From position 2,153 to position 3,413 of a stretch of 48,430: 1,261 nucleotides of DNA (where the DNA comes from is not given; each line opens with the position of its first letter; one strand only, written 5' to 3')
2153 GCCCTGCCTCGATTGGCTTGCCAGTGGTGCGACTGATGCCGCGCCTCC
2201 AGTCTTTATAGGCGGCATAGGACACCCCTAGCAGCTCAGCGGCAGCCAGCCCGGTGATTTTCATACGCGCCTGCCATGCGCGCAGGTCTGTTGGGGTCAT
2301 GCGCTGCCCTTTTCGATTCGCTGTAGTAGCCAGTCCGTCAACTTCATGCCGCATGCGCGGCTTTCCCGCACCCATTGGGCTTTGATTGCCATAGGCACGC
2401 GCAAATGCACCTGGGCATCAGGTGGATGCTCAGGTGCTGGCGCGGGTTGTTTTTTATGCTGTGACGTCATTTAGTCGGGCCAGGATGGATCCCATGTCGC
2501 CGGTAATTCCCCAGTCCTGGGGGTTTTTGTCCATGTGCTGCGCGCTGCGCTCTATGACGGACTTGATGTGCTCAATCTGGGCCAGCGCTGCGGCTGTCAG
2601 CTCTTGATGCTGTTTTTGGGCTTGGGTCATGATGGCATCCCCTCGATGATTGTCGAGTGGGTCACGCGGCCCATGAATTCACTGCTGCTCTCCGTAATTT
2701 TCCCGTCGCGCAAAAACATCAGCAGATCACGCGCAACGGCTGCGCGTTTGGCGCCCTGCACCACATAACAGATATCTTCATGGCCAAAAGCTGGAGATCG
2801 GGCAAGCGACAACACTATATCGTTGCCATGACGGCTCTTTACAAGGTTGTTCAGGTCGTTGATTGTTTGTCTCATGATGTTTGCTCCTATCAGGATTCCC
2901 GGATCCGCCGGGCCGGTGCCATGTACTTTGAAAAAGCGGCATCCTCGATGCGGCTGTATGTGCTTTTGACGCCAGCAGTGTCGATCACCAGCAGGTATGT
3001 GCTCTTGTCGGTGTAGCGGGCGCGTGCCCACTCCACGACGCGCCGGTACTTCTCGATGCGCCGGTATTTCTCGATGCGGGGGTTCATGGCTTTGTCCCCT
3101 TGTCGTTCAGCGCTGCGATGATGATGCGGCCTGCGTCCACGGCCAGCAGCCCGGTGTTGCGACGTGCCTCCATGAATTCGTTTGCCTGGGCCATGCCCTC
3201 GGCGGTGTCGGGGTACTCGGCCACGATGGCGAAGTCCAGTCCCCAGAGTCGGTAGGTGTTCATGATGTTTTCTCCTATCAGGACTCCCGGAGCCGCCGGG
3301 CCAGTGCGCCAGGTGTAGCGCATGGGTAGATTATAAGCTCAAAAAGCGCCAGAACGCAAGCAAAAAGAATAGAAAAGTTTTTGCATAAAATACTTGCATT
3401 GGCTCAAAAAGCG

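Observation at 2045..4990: Self-contained accessory cassette between the Q gene and the late genes: best candidate for an undescribed system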

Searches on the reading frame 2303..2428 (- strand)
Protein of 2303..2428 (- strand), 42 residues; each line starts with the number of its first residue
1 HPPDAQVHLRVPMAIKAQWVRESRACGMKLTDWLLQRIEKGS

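Call 59: find_related_loci(query=A3, collection=genome_contigs, flank=4000)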
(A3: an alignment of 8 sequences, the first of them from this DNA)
Query A3 (42 aa) in genome_contigs; peptide patterns used: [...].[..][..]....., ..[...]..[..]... (x = any residue, [..] = any of these).
71 stretches matched a pattern; 12 encode a relative of the query (tblastn E <= 1e-3); 12 distinct loci.
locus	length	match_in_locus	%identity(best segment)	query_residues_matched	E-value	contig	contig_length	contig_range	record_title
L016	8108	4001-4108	72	4-39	5e-16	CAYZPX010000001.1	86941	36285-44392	MAG TPA_asm: uncultured Burkholderiaceae bacterium isolate SRP220891_co2_51 genome assembly, contig: NODE_342_length_869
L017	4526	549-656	69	4-39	2e-15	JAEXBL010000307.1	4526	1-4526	MAG: Proteobacteria bacterium isolate OH_SFB_70 k127_1251671, whole genome shotgun sequence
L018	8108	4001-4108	69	4-39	7e-15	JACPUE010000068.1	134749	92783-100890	MAG: Burkholderiales bacterium isolate NC_groundwater_750_Ag_S-0.1um_66_20 JBCH_GD18_4_SO1_S176_scaffold_1006165, whole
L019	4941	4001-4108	67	4-39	2e-14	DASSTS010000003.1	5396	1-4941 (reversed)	MAG TPA_asm: Castellaniella sp. isolate SMAG_U547 k141_943052, whole genome shotgun sequence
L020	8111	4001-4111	59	4-40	2e-13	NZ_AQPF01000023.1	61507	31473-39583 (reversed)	Alcanivorax xiamenensis strain 6-D-6 contig23, whole genome shotgun sequence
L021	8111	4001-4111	59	3-39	9e-13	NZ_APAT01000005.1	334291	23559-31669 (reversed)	Marinobacter santoriniensis NKSG1 contig00006, whole genome shotgun sequence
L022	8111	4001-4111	59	4-40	1e-12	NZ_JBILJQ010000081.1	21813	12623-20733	MAG: Aquimonas sp. isolate ME2017-06-17_3300042311_group7_bin143 Rohwer_bin2496_scaffold_1089_c1, whole genome shotgun s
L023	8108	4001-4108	56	4-39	7e-12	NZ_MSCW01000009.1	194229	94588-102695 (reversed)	Marinobacter lutaoensis strain T5054 DSM17466_contig_9, whole genome shotgun sequence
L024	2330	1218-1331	53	2-39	2e-11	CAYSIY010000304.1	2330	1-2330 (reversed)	MAG TPA_asm: uncultured Limnohabitans sp. isolate SRP220891_co5_2 genome assembly, contig: NODE_60242_length_2330_cov_27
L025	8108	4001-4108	56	4-39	1e-11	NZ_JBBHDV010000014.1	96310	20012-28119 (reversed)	Denitratimonas sp. CY0512 NODE_14_length_96310_cov_234.004011, whole genome shotgun sequence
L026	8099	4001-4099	55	7-39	8e-10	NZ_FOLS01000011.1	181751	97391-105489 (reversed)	Pseudomonas citronellolis strain LMG 18378, whole genome shotgun sequence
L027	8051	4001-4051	71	20-36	4e-5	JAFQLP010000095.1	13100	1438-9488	MAG: Lentisphaeria bacterium isolate RGIG1931 Goat_Cecum.Co__c1556215, whole genome shotgun sequence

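Call 122: search_protein_families(library=pfam, proteins=[L026:3986-4417:+, L017:978-1187:+, L026:3658-3939:+, L016:2960-3448:+], max_evalue=0.01)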
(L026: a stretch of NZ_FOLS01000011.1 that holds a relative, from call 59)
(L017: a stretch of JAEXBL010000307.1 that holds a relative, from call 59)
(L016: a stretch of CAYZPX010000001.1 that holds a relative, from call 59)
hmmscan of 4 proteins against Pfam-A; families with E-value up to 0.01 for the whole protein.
L026:3986-4417:+ (144 aa): 0 families

L017:978-1187:+ (70 aa): 2 families
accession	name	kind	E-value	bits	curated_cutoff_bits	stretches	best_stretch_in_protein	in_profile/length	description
PF16509.11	KORA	-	9.7e-05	22.9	26.7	1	1-53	1-51/84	TrfB plasmid transcriptional repressor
PF08281.18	Sigma70_r4_2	-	0.00042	20.3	25.7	1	26-57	20-51/54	Sigma-70, region 4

L026:3658-3939:+ (94 aa): 0 families

L016:2960-3448:+ (163 aa): 1 family
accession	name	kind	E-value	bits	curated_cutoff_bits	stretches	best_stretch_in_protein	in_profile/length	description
PF04002.20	RadC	-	4.9e-43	146.4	22.1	1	42-162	2-121/121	RadC-like JAB domain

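Call 127: find_related_loci(query=A3, collection=viral_contigs, flank=3000)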
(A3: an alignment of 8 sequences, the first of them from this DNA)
Query A3 (42 aa) in viral_contigs; peptide patterns used: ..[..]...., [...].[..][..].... (x = any residue, [..] = any of these).
64 stretches matched a pattern; 40 encode a relative of the query (tblastn E <= 1e-3); 40 distinct loci.
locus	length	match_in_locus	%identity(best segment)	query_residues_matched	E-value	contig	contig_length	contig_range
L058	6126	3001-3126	95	1-42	1e-24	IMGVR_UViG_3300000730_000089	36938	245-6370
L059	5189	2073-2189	69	1-39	3e-16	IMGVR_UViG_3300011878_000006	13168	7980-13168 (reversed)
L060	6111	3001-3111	68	4-40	2e-15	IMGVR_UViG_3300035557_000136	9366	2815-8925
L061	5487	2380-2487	69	4-39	2e-15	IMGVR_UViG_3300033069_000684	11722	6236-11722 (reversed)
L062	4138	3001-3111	62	4-40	4e-15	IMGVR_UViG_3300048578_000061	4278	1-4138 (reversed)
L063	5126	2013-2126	68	4-41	7e-15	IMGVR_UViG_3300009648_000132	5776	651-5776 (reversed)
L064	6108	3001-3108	67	4-39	1e-14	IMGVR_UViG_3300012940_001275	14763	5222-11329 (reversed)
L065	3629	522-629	67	4-39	1e-14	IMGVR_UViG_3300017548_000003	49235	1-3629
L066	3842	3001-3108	69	4-39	1e-14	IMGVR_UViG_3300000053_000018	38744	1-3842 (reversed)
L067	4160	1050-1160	65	4-40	2e-14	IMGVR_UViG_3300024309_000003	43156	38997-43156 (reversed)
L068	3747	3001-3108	69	4-39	3e-14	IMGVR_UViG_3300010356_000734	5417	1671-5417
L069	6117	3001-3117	59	4-42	5e-14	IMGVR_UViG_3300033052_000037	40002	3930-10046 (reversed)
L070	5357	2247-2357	65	4-40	6e-14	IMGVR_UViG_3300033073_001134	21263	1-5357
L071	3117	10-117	67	4-39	9e-14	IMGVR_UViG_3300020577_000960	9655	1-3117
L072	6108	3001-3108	69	4-39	7e-14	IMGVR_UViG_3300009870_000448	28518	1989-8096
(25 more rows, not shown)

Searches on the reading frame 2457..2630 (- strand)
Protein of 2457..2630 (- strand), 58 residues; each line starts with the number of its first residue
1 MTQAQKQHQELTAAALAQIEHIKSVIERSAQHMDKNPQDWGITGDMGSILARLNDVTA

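Call 5: search_protein_families(library=pfam, proteins=[window:2457-2630:-], max_evalue=0.1)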
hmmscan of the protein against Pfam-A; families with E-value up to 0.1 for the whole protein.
window:2457-2630:- (58 aa): 0 families

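Call 6: search_protein_families(library=phrogs, proteins=[window:2457-2630:-], max_evalue=0.01)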
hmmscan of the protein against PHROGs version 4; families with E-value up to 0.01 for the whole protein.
window:2457-2630:- (58 aa): 0 families

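Call 11: search_protein_families(library=padloc, proteins=[window:2457-2630:-], max_evalue=0.1)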
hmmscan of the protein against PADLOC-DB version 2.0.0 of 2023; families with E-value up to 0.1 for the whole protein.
window:2457-2630:- (58 aa): 0 families

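Call 12: search_protein_families(library=ncbifam, proteins=[window:2457-2630:-], max_evalue=0.1)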
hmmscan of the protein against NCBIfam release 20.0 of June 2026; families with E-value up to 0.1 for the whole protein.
window:2457-2630:- (58 aa): 1 family
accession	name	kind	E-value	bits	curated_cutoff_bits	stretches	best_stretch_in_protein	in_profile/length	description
NF002332.0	PRK01293.1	equivalog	0.043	13.3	126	1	10-52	81-125/209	malonate decarboxylase holo-ACP synthase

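Call 19: search_solved_structures(query=window:2457-2630:-, max_evalue=10, show_alignments=2)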
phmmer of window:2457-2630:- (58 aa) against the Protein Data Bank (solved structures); distinct sequences matched with E-value up to 10: 3.
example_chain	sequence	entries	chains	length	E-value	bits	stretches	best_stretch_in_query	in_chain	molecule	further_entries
7ei1_A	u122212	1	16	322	0.45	14.3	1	22-53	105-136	CRISPR-associated endonuclease Cas1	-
8oyx_A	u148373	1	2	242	1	13.1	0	14-35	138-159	De novo designed soluble GPCR-like protein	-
4wj0_A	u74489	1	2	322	1.9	12.3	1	23-56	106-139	CRISPR-associated endonuclease Cas1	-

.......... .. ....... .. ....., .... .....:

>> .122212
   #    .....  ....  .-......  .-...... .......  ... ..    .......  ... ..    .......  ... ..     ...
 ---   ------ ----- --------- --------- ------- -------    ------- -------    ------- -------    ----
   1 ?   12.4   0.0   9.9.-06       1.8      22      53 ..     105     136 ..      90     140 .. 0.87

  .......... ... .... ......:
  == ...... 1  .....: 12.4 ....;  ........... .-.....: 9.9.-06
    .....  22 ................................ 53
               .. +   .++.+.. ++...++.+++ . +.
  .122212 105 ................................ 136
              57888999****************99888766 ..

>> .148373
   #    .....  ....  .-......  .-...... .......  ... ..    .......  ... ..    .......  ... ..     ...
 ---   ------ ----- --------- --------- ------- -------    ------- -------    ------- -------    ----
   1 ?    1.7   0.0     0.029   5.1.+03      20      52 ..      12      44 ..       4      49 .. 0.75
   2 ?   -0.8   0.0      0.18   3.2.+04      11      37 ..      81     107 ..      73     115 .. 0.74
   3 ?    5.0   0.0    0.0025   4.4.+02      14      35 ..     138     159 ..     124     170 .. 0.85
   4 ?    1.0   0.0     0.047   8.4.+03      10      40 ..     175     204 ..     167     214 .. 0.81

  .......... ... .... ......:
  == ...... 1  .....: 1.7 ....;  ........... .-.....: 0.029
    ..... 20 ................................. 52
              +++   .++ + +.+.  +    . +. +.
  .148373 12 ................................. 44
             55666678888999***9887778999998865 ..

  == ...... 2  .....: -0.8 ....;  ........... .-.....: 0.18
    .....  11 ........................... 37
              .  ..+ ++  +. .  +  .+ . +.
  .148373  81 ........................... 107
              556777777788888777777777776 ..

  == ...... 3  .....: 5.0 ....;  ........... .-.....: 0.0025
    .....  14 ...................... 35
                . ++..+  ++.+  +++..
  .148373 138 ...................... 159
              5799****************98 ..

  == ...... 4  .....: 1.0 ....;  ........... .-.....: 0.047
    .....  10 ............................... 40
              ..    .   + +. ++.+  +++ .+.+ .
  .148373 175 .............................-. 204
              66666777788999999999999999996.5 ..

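Call 96: find_related_loci(query=window:2457-2630:-, collection=viral_contigs, flank=3000)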
Query window:2457-2630:- (58 aa) in viral_contigs; peptide patterns used: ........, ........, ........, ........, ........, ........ (x = any residue, [..] = any of these).
65 stretches matched a pattern, but none encodes a relative of the query by tblastn (E <= 1e-3).

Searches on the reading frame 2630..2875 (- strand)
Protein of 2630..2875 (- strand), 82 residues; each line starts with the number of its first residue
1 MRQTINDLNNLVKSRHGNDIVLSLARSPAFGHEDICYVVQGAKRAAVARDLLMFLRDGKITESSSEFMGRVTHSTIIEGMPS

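Call 5: search_protein_families(library=pfam, proteins=[window:2630-2875:-], max_evalue=0.1)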
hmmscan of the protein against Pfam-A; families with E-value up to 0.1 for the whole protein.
window:2630-2875:- (82 aa): 0 families

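Call 6: search_protein_families(library=phrogs, proteins=[window:2630-2875:-], max_evalue=0.01)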
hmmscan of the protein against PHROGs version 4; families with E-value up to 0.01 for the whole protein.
window:2630-2875:- (82 aa): 0 families

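Call 11: search_protein_families(library=padloc, proteins=[window:2630-2875:-], max_evalue=0.1)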
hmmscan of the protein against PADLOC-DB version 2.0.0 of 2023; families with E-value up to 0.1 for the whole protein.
window:2630-2875:- (82 aa): 0 families

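Call 12: search_protein_families(library=ncbifam, proteins=[window:2630-2875:-], max_evalue=0.1)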
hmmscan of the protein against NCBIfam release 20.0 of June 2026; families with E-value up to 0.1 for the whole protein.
window:2630-2875:- (82 aa): 0 families

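Call 18: search_solved_structures(query=window:2630-2875:-, max_evalue=10, show_alignments=2)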
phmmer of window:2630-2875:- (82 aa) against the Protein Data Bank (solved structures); distinct sequences matched with E-value up to 10: 1.
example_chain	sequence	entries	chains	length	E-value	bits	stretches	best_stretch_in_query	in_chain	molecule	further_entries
9fbd_A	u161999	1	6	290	0.9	13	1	44-79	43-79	3-hydroxybutyryl-CoA dehydrogenase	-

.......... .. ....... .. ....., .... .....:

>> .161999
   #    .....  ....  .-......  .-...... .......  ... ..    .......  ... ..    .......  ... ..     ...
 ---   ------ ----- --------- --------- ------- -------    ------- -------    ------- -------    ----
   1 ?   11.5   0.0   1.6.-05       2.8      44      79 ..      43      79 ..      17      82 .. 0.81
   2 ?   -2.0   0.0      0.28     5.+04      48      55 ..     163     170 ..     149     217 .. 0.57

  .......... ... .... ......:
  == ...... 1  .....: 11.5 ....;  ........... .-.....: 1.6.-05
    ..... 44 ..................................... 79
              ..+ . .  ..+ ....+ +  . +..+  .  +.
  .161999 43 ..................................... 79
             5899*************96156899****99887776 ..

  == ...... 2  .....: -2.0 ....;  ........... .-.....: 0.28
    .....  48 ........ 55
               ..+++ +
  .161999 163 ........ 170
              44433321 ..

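Call 97: find_related_loci(query=window:2630-2875:-, collection=viral_contigs, flank=3000)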
Query window:2630-2875:- (82 aa) in viral_contigs; peptide patterns used: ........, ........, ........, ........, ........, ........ (x = any residue, [..] = any of these).
12 stretches matched a pattern, but none encodes a relative of the query by tblastn (E <= 1e-3).

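Call 115: predict_structure(protein=window:2630-2875:-)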
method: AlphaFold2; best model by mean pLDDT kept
length: 82 residues; sequences in the alignment: 1
mean_pLDDT: 67.5   pTM: 0.48
mean pLDDT of the five models: 67.5, 51.1, 50.6, 50.3, 39.1
residues with pLDDT >= 90: 0; 70-90: 39; 50-70: 38; < 50: 5
segments of 3 or more residues with pLDDT < 50: 78-82
pLDDT, mean of each block of 10 residues (from residue 1): 62 76 70 71 75 71 66 55 38
secondary structure, 60 per line:
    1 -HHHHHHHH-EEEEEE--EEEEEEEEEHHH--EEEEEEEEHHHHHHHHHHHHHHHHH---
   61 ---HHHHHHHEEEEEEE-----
elements in order: H2-9 E11-16 E19-27 E33-40 H41-57 H64-70 E71-77

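Call 118: fold_search(model_id=the predicted structure, library=pdb)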
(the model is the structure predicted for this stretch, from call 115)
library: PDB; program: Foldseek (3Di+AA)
matches with E <= 10: 413; with E <= 0.001: 0
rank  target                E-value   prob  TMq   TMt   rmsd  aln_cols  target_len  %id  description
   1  3f69_A                8.2e-01  0.10  0.25  0.10   7.8        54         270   22  Crystal structure of the Mycobacterium tuberculosis PknB mutant kinase domain in complex with KT5720 (released 2008-12-02)
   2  4s1h_B                1.3e+00  0.16  0.35  0.13   4.7        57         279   19  Pyridoxal kinase of Entamoeba histolytica with ADP (released 2015-01-28)
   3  6uf2_MODEL_1_A        1.4e+00  0.25  0.44  0.32   4.7        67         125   12  NMR structure of biofilm-related Se0862 from Synechococcus elongatus (released 2020-09-30)
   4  4s1h_A                1.4e+00  0.13  0.33  0.12   5.3        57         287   19  Pyridoxal kinase of Entamoeba histolytica with ADP (released 2015-01-28)
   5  1ifq_B                1.4e+00  0.06  0.25  0.19   7.1        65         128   14  Sec22b N-terminal domain (released 2001-05-02)
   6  2fum_D                1.5e+00  0.09  0.27  0.10   8.2        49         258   22  Catalytic domain of protein kinase PknB from Mycobacterium tuberculosis in complex with mitoxantrone (released 2006-08-01)
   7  6s73_C                1.5e+00  0.08  0.29  0.12   7.4        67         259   15  Crystal structure of Nek7 SRS mutant bound to compound 51 (released 2020-06-10)
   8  3wtd_A                1.6e+00  0.14  0.32  0.21   6.5        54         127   15  Structure of PAXX (released 2015-01-21)
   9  4s1m_B                1.8e+00  0.12  0.34  0.13   5.0        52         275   19  Crystal Structure of Pyridoxal Kinase from Entamoeba histolytica (released 2015-01-28)
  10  5ar3_A                1.9e+00  0.11  0.31  0.11   6.4        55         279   16  RIP2 Kinase Catalytic Domain (1 - 310) complex with AMP-PCP (released 2015-10-21)
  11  5ng2_A                1.9e+00  0.09  0.28  0.10   6.6        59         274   15  Structure of RIP2K(D146N) with bound Staurosporine (released 2017-06-07)
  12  4s1i_A                2.0e+00  0.13  0.35  0.13   4.7        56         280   20  Pyridoxal Kinase of Entamoeba histolytica with PLP (released 2015-02-04)
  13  5otp_B                2.0e+00  0.11  0.29  0.09   6.2        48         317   17  The crystal structure of CK2alpha in complex with an analogue of compound 22 (released 2018-09-05)
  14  5zn0                  2.0e+00  0.08  0.27  0.09   5.9        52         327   10  Joint X-ray/neutron structure of protein kinase ck2 alpha subunit (released 2018-11-21)
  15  5otl_A                2.2e+00  0.11  0.29  0.09   6.2        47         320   17  The crystal structure of CK2alpha in complex with compound 29 (released 2018-02-28)
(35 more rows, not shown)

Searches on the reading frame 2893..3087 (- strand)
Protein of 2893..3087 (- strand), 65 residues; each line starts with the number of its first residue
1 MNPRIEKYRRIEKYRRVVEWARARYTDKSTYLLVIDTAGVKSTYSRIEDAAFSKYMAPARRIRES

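Call 5: search_protein_families(library=pfam, proteins=[window:2893-3087:-], max_evalue=0.1)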
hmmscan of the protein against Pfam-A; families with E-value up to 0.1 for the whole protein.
window:2893-3087:- (65 aa): 0 families

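Call 6: search_protein_families(library=phrogs, proteins=[window:2893-3087:-], max_evalue=0.01)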
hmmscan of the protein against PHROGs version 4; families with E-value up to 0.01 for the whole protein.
window:2893-3087:- (65 aa): 0 families

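Call 11: search_protein_families(library=padloc, proteins=[window:2893-3087:-], max_evalue=0.1)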
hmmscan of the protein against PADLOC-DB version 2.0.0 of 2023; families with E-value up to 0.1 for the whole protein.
window:2893-3087:- (65 aa): 0 families

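Call 12: search_protein_families(library=ncbifam, proteins=[window:2893-3087:-], max_evalue=0.1)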
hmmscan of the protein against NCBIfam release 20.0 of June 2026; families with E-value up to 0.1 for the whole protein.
window:2893-3087:- (65 aa): 0 families

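Call 17: search_solved_structures(query=window:2893-3087:-, max_evalue=10, show_alignments=2)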
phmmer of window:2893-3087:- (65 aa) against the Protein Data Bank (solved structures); distinct sequences matched with E-value up to 10: 0.

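Call 120: search_dna_similar(query=window:2893-3087:-, collection=plasmids, mode=protein, max_evalue=0.01, max_rows=15)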
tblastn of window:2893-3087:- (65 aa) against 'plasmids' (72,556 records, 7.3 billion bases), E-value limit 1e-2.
No match.

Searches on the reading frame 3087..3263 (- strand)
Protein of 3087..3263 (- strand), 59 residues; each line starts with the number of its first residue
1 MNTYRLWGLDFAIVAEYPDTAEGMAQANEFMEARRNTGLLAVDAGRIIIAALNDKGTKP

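Call 5: search_protein_families(library=pfam, proteins=[window:3087-3263:-], max_evalue=0.1)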
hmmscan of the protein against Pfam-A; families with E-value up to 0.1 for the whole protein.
window:3087-3263:- (59 aa): 0 families

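Call 6: search_protein_families(library=phrogs, proteins=[window:3087-3263:-], max_evalue=0.01)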
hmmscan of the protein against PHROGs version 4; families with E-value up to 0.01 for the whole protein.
window:3087-3263:- (59 aa): 0 families

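Call 11: search_protein_families(library=padloc, proteins=[window:3087-3263:-], max_evalue=0.1)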
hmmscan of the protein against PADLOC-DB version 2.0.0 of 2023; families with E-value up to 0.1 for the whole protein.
window:3087-3263:- (59 aa): 0 families

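Call 12: search_protein_families(library=ncbifam, proteins=[window:3087-3263:-], max_evalue=0.1)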
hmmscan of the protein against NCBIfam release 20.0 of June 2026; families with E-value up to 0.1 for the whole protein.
window:3087-3263:- (59 aa): 0 families

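Call 16: search_solved_structures(query=window:3087-3263:-, max_evalue=10, show_alignments=2)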
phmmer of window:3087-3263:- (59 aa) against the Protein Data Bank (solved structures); distinct sequences matched with E-value up to 10: 4.
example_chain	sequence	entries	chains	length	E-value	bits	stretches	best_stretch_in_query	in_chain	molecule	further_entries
4dif_A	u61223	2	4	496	0.46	14.4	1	6-46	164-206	AmphB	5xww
3mjt_A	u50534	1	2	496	0.46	14.4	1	6-46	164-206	AmphB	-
3mjv_A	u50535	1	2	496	0.53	14.2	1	6-46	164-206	AmphB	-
3mjc_A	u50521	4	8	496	0.56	14.1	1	6-46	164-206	AmphB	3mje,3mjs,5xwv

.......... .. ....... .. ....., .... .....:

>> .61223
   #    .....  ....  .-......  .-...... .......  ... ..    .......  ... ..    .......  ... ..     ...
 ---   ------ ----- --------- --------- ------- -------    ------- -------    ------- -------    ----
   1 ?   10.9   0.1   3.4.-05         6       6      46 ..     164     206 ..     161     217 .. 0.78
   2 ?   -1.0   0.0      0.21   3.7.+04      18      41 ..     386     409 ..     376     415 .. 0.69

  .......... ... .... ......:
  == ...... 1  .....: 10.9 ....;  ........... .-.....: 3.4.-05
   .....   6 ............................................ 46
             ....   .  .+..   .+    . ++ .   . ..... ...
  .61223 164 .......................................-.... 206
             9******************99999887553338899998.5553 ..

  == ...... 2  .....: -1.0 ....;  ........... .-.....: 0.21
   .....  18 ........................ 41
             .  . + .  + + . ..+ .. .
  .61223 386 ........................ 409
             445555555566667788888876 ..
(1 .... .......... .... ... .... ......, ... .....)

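Call 30: list_cluster_members(proteins=[window:3087-3263:-, window:2893-3087:-, window:2630-2875:-, window:2457-2630:-, window:2300-2470:-, window:2061-2300:-, window:3487-4830:+])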
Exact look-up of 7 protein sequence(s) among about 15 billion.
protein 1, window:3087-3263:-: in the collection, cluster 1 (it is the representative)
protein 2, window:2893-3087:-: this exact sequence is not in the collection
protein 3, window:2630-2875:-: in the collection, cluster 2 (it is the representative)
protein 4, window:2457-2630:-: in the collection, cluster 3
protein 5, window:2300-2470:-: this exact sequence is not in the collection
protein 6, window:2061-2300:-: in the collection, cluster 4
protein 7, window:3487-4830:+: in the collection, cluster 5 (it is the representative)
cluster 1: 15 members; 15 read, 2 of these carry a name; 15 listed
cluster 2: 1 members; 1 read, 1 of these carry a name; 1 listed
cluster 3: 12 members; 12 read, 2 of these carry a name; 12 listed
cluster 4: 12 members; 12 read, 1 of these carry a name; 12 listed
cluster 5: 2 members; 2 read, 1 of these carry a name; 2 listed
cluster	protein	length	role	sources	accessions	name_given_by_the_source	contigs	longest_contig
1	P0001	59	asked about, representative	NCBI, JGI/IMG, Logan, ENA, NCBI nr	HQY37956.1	MAG TPA: hypothetical protein PLE21_00530 [Giesbergeria sp.] | hypothetical protein [Giesbergeria sp.]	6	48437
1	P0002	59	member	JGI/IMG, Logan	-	hypothetical protein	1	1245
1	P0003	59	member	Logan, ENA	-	-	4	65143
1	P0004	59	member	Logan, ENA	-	-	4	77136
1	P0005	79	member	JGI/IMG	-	-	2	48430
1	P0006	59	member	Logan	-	-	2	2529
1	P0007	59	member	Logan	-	-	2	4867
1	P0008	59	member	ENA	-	-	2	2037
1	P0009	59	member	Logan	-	-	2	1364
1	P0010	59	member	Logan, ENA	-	-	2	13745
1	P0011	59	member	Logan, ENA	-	-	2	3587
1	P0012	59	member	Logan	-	-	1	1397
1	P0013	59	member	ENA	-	-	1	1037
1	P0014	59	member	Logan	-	-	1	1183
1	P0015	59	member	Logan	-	-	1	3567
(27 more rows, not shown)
